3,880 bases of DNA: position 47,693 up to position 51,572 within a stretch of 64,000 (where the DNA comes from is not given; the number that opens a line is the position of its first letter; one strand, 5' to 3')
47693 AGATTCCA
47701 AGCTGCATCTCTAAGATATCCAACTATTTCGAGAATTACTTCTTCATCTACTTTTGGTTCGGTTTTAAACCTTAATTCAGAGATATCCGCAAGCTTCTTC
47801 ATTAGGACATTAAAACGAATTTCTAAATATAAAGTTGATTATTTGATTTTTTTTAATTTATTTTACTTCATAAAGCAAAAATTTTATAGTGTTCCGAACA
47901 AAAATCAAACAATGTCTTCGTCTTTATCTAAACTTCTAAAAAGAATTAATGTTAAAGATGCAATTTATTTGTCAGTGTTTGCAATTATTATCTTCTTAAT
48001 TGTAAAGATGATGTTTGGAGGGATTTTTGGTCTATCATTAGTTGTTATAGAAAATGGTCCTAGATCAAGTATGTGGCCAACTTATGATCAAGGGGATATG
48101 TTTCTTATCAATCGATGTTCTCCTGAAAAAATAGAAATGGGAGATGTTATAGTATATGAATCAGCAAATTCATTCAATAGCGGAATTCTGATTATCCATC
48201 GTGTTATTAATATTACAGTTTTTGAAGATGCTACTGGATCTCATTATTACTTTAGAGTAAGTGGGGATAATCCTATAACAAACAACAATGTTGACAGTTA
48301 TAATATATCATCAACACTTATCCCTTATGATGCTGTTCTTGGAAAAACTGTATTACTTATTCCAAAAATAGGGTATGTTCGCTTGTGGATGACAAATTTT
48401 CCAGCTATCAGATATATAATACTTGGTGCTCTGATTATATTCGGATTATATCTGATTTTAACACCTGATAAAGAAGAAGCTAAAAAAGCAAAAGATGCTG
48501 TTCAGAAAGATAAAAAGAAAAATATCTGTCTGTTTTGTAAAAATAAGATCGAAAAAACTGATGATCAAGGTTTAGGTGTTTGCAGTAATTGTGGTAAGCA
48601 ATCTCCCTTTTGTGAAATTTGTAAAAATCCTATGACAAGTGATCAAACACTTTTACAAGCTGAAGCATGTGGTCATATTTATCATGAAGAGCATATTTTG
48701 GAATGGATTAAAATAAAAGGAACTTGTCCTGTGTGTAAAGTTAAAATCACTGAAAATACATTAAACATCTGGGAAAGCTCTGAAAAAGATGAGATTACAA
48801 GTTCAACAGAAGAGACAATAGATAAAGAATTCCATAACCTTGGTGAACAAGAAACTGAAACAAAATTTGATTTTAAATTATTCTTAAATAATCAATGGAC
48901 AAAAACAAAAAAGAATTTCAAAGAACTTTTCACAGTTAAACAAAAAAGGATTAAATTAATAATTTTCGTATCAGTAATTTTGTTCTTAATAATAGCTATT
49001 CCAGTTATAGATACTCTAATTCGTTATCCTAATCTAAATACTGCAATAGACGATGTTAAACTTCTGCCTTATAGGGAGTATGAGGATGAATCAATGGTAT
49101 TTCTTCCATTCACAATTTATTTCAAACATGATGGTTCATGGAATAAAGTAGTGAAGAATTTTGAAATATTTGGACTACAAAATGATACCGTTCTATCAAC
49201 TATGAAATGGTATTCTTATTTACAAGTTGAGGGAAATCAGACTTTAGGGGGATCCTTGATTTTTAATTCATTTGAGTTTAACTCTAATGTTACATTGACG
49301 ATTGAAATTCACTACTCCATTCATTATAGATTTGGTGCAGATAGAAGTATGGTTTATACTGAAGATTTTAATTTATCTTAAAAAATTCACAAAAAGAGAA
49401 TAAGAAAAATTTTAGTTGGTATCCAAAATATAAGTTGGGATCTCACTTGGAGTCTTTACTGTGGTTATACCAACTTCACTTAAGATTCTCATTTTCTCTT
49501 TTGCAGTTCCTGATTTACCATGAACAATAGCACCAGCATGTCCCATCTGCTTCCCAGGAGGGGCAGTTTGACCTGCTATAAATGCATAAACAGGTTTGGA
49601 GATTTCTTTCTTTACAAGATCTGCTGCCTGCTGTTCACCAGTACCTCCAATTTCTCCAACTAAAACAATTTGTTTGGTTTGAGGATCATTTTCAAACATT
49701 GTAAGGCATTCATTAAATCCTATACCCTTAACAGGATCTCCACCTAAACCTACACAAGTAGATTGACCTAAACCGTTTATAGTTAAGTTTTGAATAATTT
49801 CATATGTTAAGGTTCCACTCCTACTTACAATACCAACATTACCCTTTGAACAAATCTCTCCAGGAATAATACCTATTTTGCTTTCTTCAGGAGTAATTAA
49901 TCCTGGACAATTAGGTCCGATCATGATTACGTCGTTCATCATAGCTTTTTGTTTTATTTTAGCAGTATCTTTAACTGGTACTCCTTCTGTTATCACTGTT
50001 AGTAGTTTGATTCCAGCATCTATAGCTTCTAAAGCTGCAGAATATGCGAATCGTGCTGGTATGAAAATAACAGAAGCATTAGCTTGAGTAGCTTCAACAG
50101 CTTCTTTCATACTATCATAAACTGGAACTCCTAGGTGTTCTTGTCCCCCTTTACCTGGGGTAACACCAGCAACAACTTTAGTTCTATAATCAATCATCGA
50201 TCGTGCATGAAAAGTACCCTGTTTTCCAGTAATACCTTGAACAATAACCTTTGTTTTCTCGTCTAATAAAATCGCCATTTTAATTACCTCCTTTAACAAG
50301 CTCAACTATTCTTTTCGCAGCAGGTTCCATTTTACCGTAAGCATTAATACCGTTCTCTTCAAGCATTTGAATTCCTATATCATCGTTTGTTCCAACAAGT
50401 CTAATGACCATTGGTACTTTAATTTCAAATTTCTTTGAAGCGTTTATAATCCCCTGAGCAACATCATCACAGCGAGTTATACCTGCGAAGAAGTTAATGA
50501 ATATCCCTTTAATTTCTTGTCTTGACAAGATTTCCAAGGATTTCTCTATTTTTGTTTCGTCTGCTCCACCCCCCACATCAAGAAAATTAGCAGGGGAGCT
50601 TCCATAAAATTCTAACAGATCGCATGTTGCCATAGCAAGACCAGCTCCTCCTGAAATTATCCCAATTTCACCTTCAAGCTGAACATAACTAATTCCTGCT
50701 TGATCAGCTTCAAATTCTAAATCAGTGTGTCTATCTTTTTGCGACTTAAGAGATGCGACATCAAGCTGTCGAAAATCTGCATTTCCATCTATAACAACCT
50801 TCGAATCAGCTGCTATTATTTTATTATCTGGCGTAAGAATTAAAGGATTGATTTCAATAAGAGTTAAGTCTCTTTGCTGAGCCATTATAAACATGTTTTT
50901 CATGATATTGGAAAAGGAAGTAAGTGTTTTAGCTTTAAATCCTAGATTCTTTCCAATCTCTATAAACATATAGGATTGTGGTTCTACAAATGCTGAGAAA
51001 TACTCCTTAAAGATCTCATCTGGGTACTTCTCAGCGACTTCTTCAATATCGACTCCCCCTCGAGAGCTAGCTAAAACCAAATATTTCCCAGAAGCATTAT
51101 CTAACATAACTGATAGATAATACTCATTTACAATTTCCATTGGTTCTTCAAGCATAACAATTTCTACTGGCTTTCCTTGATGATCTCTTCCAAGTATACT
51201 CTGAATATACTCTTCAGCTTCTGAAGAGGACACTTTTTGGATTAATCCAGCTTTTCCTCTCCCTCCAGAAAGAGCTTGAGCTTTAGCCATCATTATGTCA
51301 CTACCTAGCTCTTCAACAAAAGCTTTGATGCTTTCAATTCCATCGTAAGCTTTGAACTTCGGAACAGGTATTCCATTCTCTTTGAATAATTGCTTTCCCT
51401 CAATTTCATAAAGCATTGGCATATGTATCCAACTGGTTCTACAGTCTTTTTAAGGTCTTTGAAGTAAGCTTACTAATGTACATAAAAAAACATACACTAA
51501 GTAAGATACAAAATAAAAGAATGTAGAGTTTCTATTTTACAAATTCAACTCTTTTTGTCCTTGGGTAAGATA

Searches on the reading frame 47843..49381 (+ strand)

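Call 81: search_protein_families(library=pfam, proteins=[window:47843-49381:+], max_evalue=0.000001)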
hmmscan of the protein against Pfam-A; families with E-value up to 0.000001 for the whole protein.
window:47843-49381:+ (512 aa): 1 family
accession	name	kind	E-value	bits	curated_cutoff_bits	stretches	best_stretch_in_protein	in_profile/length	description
PF13639.12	zf-RING_2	-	1.3e-08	35.4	27.3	1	257-299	3-44/44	Ring finger domain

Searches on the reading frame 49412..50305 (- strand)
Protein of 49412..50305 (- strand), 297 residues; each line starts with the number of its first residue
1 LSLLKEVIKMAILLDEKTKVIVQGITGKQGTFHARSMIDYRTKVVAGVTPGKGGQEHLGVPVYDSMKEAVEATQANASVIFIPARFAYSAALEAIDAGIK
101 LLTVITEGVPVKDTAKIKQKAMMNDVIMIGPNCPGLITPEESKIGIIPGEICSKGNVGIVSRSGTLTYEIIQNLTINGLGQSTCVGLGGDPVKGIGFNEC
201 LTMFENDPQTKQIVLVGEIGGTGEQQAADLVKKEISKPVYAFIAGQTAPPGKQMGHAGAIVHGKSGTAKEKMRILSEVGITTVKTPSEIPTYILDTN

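Call 81: search_protein_families(library=pfam, proteins=[window:49412-50305:-], max_evalue=0.000001)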
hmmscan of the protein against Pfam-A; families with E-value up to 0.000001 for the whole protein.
window:49412-50305:- (297 aa): 3 families
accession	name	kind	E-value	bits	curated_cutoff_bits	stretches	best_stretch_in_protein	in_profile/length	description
PF02629.25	CoA_binding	-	8.5e-32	110.2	22.3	1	15-108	1-97/97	CoA binding domain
PF00549.24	Ligase_CoA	-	1e-19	71.3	24.5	1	160-272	1-119/128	CoA-ligase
PF13607.11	Succ_CoA_lig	-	3.3e-11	43.5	27.4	1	154-288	1-130/138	Succinyl-CoA ligase like flavodoxin domain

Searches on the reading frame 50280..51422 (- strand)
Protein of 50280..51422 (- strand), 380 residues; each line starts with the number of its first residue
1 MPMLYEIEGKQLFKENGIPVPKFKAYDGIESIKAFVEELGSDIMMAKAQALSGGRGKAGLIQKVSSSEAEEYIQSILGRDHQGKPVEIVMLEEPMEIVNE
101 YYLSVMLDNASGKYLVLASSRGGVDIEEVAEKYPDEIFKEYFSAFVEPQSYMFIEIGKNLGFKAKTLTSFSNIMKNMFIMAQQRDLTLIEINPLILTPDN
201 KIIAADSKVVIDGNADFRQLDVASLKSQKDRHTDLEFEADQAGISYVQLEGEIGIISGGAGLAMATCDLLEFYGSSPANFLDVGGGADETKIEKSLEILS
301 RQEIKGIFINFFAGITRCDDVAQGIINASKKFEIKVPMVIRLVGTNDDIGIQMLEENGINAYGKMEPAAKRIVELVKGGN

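Call 81: search_protein_families(library=pfam, proteins=[window:50280-51422:-], max_evalue=0.000001)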
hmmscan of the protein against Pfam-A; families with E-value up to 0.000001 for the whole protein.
window:50280-51422:- (380 aa): 4 families
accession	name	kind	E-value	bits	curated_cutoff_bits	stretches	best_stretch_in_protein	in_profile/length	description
PF08442.15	ATP-grasp_2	-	3e-49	167.8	29.5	1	4-195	2-201/202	ATP-grasp domain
PF00549.24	Ligase_CoA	-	1.2e-21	77.6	24.5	1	257-359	2-112/128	CoA-ligase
PF24948.1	Citrate_synth_N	-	1.3e-11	44.7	83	1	26-218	36-227/232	ATP-citrate synthase ATP-grasp domain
PF01071.24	GARS_A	-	7.6e-09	36.1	27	1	10-115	7-108/194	Phosphoribosylglycinamide synthetase, ATP-grasp (A) domain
